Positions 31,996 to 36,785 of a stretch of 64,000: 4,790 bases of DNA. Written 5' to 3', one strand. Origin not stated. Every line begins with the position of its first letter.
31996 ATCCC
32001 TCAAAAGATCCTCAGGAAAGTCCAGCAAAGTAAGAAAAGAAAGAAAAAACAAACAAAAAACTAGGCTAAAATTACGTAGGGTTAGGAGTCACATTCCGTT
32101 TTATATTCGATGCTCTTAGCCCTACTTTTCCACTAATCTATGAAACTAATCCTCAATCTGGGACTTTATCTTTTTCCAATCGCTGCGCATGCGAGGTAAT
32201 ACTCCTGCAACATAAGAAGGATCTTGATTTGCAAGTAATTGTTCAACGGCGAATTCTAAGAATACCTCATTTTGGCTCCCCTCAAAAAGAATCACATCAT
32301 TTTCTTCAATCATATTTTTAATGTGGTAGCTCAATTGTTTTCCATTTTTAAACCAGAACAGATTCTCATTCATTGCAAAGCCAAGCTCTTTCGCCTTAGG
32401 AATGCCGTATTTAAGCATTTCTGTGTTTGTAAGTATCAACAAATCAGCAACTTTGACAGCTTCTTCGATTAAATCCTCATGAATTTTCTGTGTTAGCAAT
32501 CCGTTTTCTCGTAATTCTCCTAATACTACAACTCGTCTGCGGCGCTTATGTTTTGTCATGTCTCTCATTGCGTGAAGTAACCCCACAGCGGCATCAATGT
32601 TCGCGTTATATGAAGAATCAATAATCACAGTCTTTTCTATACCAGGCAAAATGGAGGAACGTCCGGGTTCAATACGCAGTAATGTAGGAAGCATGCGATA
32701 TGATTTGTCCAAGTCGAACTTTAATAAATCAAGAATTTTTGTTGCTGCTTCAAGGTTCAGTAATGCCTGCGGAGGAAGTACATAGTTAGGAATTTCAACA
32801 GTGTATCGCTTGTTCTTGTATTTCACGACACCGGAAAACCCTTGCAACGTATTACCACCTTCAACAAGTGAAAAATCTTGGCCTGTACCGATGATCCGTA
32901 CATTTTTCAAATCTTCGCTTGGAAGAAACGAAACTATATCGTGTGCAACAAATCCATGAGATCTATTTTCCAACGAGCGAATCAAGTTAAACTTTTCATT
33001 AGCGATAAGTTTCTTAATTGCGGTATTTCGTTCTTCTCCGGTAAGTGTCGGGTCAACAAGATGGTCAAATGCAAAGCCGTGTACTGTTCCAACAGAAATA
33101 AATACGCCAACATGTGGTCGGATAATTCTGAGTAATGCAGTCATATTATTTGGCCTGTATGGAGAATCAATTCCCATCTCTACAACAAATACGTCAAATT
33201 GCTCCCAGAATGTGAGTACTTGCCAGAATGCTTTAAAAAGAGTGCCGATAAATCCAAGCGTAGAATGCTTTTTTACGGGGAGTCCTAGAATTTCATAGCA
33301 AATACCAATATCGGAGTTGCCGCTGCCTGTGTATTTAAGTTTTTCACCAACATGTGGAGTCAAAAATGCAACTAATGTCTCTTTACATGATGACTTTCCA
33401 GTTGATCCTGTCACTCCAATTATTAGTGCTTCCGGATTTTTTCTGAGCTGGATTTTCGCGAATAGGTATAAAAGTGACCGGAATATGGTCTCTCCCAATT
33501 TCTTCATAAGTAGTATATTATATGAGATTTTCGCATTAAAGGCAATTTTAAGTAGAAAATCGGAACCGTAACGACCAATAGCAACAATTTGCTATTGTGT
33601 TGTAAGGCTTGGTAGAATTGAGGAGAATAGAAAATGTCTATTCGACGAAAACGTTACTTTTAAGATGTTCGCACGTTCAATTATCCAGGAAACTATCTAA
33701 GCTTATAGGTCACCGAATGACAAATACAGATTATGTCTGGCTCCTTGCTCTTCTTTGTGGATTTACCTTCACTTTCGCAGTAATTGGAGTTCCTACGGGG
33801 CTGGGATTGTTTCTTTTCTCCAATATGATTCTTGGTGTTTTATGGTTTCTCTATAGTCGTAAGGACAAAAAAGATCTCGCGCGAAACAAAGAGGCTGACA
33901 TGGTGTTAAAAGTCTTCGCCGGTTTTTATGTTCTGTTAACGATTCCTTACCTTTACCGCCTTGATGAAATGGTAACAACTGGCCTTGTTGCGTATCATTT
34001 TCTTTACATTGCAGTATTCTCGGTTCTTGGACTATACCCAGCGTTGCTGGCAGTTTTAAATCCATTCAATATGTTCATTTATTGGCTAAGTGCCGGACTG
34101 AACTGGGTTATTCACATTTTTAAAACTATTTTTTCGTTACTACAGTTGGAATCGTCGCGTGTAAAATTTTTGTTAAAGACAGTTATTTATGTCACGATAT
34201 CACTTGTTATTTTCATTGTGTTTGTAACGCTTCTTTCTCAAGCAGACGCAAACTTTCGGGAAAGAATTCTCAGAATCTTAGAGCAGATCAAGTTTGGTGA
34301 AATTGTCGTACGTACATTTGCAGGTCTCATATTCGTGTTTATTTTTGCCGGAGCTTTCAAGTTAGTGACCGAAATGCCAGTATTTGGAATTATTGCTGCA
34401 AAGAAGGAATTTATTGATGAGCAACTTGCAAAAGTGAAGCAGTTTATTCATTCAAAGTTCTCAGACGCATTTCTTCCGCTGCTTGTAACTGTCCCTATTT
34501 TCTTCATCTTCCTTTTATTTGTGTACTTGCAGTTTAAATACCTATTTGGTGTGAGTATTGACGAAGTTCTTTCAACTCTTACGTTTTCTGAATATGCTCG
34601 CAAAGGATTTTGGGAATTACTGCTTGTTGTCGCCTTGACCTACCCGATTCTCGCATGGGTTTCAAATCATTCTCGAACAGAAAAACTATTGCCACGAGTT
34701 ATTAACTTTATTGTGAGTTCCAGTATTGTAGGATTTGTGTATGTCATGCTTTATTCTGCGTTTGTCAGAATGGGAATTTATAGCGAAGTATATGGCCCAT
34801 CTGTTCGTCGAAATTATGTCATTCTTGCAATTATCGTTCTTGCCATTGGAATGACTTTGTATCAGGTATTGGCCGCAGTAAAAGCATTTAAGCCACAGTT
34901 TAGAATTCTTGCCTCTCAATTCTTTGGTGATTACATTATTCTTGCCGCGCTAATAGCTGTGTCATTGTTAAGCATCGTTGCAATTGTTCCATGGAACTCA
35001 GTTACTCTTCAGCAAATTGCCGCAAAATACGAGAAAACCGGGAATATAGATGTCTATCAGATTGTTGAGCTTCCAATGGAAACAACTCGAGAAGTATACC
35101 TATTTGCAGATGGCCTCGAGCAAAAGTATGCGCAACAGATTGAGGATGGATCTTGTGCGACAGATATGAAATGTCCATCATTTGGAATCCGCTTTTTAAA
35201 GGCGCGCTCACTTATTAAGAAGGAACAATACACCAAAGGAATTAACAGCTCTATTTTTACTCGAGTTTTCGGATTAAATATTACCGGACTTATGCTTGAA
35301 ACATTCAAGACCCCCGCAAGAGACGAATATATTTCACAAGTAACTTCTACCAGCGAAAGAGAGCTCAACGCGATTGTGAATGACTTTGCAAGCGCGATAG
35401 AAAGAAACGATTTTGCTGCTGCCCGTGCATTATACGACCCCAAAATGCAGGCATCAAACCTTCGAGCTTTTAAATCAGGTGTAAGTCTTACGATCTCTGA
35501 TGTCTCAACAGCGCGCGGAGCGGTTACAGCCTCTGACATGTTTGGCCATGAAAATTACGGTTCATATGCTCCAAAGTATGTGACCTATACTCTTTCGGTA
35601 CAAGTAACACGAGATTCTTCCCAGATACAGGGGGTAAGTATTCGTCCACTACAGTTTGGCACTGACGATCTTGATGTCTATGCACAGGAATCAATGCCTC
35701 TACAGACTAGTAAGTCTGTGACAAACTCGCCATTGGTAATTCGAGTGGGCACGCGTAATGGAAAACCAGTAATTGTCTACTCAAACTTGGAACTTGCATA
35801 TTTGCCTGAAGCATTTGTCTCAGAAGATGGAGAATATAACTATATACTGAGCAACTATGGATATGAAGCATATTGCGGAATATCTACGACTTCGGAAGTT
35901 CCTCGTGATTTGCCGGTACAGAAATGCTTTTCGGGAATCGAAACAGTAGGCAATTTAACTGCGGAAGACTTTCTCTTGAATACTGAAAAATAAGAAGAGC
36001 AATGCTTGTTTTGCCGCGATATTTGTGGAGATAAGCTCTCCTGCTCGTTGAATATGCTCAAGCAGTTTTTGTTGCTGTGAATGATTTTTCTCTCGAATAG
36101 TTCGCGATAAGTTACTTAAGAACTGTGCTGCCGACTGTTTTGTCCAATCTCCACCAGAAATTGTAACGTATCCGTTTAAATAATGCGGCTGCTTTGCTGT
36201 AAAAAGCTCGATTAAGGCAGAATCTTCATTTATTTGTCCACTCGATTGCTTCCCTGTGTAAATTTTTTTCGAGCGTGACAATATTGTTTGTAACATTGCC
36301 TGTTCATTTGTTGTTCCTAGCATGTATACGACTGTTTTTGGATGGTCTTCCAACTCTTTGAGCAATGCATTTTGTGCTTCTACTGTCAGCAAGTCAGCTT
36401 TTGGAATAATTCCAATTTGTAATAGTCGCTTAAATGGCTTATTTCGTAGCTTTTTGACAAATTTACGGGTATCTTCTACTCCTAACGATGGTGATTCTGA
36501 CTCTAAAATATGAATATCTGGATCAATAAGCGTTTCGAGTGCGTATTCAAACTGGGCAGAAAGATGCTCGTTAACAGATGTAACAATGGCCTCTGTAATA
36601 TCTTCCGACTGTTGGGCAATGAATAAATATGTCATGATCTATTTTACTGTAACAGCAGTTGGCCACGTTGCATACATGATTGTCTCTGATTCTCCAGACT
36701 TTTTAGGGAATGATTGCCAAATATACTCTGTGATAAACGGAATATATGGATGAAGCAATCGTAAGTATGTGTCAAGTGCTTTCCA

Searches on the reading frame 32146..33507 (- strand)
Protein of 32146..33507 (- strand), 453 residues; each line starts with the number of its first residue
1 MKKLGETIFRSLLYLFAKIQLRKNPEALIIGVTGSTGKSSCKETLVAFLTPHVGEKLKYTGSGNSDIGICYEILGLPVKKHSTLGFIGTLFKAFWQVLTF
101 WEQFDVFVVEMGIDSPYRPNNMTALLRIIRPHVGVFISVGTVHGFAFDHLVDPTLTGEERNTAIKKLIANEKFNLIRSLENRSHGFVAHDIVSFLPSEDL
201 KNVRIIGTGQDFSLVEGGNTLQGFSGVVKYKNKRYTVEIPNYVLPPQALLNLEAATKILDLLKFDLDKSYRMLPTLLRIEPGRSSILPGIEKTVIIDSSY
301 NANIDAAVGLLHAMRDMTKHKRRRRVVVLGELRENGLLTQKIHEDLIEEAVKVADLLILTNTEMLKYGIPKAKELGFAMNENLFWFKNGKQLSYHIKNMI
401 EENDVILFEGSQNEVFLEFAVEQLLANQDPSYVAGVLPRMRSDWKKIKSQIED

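Call 8: search_protein_families(library=pfam, proteins=[window:32146-33507:-], max_evalue=0.001)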
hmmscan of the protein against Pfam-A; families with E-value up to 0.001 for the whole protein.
window:32146-33507:- (453 aa): 2 families
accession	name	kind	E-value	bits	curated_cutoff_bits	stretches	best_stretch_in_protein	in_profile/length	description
PF02875.26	Mur_ligase_C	-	7.6e-12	46.6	28.4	1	282-411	1-126/127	Mur ligase, glutamate ligase domain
PF08245.18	Mur_ligase_M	-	0.00049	20.5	24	0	32-143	1-92/200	Mur ligase middle domain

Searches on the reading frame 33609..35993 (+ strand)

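Call 8: search_protein_families(library=pfam, proteins=[window:33609-35993:+], max_evalue=0.001)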
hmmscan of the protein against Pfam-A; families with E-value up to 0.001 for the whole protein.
window:33609-35993:+ (794 aa): 1 family
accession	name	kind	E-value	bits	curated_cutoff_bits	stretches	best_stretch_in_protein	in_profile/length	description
PF13687.11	DUF4153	-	1.2e-33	117.2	27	1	102-488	6-362/373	Domain of unknown function (DUF4153)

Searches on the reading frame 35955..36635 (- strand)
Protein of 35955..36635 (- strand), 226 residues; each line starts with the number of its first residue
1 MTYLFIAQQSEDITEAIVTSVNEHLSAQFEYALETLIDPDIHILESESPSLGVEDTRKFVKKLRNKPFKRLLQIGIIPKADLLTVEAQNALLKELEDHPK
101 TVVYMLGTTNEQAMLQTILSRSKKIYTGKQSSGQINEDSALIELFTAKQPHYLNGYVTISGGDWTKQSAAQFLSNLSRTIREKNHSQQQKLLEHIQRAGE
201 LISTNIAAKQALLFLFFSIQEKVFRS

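Call 3: search_protein_families(library=pfam, proteins=[window:35955-36635:-], max_evalue=0.01)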
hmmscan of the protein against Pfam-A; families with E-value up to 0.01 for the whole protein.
window:35955-36635:- (226 aa): 1 family
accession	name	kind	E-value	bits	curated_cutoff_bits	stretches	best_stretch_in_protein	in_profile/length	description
PF13177.12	DNA_pol3_delta2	-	2e-20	73.8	27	1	34-125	64-155/161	DNA polymerase III, delta subunit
